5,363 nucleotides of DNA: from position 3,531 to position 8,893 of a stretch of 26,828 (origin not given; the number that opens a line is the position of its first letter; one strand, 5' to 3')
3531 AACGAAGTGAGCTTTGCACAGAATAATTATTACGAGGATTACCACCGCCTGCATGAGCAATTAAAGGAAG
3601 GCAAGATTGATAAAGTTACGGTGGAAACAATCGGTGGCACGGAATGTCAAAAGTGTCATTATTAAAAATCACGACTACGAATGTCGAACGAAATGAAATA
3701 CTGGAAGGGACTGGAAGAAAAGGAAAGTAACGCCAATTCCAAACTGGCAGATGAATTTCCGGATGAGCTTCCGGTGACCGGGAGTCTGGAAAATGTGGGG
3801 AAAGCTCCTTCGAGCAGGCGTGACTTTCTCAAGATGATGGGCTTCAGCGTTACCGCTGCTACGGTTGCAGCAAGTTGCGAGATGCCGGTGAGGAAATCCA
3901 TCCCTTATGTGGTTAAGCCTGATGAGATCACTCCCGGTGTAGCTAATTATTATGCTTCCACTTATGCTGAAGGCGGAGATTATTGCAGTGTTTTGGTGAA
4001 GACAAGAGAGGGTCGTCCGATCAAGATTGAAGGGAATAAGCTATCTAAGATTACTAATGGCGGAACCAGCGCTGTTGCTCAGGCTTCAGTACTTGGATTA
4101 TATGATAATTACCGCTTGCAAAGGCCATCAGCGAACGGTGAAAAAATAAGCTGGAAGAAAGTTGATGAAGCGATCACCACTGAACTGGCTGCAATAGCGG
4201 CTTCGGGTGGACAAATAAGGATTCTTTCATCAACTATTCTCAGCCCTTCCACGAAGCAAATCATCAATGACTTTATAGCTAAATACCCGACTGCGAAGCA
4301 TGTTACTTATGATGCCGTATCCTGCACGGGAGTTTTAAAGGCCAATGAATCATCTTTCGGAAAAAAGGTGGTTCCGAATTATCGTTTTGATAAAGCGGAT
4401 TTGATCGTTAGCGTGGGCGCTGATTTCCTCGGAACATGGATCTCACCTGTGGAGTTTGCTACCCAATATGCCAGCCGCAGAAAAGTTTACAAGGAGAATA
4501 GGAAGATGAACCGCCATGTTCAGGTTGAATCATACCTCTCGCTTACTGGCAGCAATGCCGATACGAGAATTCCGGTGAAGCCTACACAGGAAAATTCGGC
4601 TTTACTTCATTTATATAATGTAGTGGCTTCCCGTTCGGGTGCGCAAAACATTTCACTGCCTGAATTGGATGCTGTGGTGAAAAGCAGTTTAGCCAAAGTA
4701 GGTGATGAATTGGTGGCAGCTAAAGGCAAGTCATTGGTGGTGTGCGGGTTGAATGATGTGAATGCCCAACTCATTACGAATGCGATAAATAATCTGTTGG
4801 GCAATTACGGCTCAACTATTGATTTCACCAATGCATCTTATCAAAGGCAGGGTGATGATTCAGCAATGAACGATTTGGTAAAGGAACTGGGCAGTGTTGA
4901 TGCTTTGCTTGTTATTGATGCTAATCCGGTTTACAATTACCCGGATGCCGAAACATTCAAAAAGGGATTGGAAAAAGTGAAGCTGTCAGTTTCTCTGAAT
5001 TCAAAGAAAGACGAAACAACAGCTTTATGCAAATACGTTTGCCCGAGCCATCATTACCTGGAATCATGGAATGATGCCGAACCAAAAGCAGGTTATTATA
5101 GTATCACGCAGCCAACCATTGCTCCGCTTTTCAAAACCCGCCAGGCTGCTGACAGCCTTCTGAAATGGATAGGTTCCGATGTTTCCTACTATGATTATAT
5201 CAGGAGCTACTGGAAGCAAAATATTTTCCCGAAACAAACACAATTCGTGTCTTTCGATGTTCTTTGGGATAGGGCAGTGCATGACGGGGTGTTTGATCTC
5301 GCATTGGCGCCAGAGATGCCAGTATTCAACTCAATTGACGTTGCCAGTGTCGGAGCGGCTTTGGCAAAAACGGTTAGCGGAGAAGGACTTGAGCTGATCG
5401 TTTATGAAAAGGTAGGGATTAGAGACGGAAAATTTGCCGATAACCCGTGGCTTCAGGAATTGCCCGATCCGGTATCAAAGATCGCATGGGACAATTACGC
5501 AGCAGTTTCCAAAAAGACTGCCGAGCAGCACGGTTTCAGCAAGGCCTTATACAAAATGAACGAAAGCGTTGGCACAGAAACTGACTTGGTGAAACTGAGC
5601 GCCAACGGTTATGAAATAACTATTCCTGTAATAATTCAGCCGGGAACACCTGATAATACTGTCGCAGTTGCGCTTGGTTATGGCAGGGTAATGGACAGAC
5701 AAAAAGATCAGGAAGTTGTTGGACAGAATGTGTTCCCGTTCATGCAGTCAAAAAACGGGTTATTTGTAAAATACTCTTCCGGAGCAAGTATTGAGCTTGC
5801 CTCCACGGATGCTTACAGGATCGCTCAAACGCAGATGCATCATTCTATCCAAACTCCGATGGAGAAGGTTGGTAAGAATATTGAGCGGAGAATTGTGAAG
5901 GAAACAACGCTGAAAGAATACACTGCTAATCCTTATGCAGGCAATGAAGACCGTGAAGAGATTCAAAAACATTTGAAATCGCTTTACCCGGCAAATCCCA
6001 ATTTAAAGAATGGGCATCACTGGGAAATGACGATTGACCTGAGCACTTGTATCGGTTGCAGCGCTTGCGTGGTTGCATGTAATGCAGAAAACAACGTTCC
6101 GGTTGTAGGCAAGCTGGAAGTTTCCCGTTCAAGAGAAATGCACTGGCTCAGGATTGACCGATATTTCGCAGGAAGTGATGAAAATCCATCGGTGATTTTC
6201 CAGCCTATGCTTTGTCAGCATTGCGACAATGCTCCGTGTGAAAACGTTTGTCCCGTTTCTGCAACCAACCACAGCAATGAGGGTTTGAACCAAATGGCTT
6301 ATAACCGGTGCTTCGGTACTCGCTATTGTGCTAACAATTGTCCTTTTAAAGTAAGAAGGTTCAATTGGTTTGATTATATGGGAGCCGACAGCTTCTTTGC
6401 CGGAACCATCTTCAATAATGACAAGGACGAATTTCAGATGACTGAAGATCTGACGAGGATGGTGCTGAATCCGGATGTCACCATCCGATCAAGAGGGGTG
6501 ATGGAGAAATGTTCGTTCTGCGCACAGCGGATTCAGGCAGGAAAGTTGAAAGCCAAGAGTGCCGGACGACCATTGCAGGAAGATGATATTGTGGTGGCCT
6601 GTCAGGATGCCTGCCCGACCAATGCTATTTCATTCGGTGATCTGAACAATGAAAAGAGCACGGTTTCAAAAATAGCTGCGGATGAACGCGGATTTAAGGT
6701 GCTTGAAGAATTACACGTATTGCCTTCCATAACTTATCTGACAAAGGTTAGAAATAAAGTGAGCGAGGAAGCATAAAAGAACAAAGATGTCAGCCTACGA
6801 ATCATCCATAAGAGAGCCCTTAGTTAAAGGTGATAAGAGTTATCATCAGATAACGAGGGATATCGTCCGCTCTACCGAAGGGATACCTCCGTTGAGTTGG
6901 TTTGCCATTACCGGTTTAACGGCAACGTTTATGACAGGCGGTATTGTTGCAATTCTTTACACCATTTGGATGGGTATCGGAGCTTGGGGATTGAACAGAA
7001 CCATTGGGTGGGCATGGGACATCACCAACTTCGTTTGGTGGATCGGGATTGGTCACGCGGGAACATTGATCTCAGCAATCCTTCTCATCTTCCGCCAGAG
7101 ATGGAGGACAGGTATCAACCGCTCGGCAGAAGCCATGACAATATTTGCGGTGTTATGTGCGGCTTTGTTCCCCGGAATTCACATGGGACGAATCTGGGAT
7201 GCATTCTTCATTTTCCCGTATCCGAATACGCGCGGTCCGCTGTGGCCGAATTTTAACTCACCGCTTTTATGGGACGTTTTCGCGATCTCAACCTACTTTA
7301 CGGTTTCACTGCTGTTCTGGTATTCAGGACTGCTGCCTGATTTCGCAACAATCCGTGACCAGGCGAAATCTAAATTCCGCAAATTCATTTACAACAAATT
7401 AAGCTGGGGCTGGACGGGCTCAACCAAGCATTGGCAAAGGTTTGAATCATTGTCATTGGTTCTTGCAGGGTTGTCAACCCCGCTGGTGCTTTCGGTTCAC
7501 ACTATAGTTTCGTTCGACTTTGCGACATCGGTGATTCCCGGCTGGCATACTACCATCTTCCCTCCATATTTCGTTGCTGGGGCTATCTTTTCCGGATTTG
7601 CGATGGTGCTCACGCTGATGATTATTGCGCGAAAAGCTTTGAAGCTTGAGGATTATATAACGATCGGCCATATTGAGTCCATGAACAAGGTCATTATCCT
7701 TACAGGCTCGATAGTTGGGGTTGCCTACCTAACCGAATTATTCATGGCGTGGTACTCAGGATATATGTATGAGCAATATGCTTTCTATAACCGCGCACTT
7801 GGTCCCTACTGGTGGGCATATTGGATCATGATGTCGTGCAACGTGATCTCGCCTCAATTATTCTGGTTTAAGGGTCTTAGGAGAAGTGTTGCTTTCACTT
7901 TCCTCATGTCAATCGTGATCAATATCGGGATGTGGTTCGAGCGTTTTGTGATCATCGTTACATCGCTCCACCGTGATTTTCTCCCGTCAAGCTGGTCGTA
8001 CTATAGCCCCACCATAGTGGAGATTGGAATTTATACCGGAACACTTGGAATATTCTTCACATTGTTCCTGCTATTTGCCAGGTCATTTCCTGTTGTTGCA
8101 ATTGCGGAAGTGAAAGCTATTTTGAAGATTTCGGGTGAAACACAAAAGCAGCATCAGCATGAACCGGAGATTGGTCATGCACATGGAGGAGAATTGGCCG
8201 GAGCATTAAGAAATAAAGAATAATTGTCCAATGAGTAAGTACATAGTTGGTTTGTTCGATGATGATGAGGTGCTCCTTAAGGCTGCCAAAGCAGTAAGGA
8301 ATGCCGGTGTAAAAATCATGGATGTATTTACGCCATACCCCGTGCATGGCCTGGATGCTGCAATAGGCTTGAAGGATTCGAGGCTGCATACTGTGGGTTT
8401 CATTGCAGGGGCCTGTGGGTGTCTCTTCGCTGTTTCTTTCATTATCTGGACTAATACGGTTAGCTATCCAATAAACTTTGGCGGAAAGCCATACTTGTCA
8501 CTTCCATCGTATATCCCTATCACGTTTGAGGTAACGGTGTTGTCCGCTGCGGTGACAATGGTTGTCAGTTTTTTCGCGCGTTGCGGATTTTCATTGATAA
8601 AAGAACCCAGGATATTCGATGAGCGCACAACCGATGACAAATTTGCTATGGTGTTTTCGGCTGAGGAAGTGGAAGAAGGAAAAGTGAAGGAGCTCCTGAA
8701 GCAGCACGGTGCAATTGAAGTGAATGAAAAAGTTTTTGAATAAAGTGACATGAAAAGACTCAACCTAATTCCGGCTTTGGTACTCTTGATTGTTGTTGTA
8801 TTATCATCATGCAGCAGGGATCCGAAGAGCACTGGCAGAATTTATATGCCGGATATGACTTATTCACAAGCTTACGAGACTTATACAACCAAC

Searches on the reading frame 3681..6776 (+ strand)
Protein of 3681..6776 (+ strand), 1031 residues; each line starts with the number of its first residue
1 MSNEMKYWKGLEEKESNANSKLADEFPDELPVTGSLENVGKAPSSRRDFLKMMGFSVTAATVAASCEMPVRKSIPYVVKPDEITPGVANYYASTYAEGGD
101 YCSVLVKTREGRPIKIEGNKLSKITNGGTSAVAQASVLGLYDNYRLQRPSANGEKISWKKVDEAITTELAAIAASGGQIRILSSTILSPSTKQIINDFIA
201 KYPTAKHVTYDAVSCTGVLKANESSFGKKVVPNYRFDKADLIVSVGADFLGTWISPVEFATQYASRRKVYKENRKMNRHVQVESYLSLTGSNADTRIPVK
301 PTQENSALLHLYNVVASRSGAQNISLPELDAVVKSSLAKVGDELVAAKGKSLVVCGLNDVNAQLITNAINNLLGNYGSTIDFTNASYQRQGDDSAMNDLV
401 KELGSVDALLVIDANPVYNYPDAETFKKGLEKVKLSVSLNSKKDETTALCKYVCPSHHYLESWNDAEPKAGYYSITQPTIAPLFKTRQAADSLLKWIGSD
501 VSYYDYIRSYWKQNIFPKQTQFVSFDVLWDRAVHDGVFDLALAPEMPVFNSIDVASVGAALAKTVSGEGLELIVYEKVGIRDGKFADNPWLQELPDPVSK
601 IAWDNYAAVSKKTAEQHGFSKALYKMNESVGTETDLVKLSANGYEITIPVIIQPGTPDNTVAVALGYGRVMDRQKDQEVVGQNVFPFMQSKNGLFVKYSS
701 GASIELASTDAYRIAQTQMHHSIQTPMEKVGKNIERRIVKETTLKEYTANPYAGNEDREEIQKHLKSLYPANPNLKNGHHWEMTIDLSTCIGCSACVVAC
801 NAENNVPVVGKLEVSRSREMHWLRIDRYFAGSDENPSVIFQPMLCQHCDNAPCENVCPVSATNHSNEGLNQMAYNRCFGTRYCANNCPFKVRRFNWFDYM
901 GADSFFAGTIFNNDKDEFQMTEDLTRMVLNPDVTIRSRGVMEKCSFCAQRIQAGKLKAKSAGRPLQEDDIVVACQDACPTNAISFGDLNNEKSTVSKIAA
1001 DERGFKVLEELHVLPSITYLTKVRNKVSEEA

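Call 47: search_protein_families(library=pfam, proteins=[window:3681-6776:+], max_evalue=0.0001)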
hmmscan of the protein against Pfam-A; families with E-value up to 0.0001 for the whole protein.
window:3681-6776:+ (1031 aa): 8 families
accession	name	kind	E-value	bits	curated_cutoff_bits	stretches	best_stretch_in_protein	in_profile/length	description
PF12838.12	Fer4_7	-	2.3e-12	47.6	27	1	789-861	1-52/52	4Fe-4S dicluster domain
PF13247.11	Fer4_11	-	4.8e-11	43.2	26.2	1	838-896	3-63/100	4Fe-4S dicluster domain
PF13187.11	Fer4_9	-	1.1e-05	25.7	27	0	790-860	2-50/52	4Fe-4S dicluster domain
PF25160.1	LdpA_Fe-S-bd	-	1.9e-05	24.8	27.6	0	850-890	6-41/49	LdpA Fe-S cluster-binding domain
PF13237.11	Fer4_10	-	2.2e-05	24.7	25.5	0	783-800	2-19/53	4Fe-4S dicluster domain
PF13183.11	Fer4_8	-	3.1e-05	24.9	27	0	787-859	2-66/68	4Fe-4S dicluster domain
PF12797.12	Fer4_2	-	7.3e-05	22.9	24.5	1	781-802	1-22/22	4Fe-4S binding domain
PF00384.28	Molybdopterin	-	8.4e-05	22.2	24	0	154-462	15-316/353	Molybdopterin oxidoreductase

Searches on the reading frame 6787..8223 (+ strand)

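Call 47: search_protein_families(library=pfam, proteins=[window:6787-8223:+], max_evalue=0.0001)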
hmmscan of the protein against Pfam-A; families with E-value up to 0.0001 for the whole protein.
window:6787-8223:+ (478 aa): 1 family
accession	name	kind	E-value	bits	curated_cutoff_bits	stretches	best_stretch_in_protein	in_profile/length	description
PF03916.19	NrfD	-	1.1e-20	74.9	25.8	1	70-394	6-309/313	Polysulphide reductase, NrfD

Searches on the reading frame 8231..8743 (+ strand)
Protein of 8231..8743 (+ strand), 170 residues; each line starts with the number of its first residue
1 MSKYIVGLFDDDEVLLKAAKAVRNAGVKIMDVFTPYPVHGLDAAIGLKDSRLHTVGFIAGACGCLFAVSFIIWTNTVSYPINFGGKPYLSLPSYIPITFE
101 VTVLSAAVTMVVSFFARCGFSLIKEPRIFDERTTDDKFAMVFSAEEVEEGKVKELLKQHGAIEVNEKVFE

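Call 47: search_protein_families(library=pfam, proteins=[window:8231-8743:+], max_evalue=0.0001)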
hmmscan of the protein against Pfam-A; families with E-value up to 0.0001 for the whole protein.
window:8231-8743:+ (170 aa): 1 family
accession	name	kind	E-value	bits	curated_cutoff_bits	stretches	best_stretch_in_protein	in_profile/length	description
PF11821.13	ActD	-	1.2e-60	204.5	25.7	1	3-166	1-170/170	Alternative complex III, ActD subunit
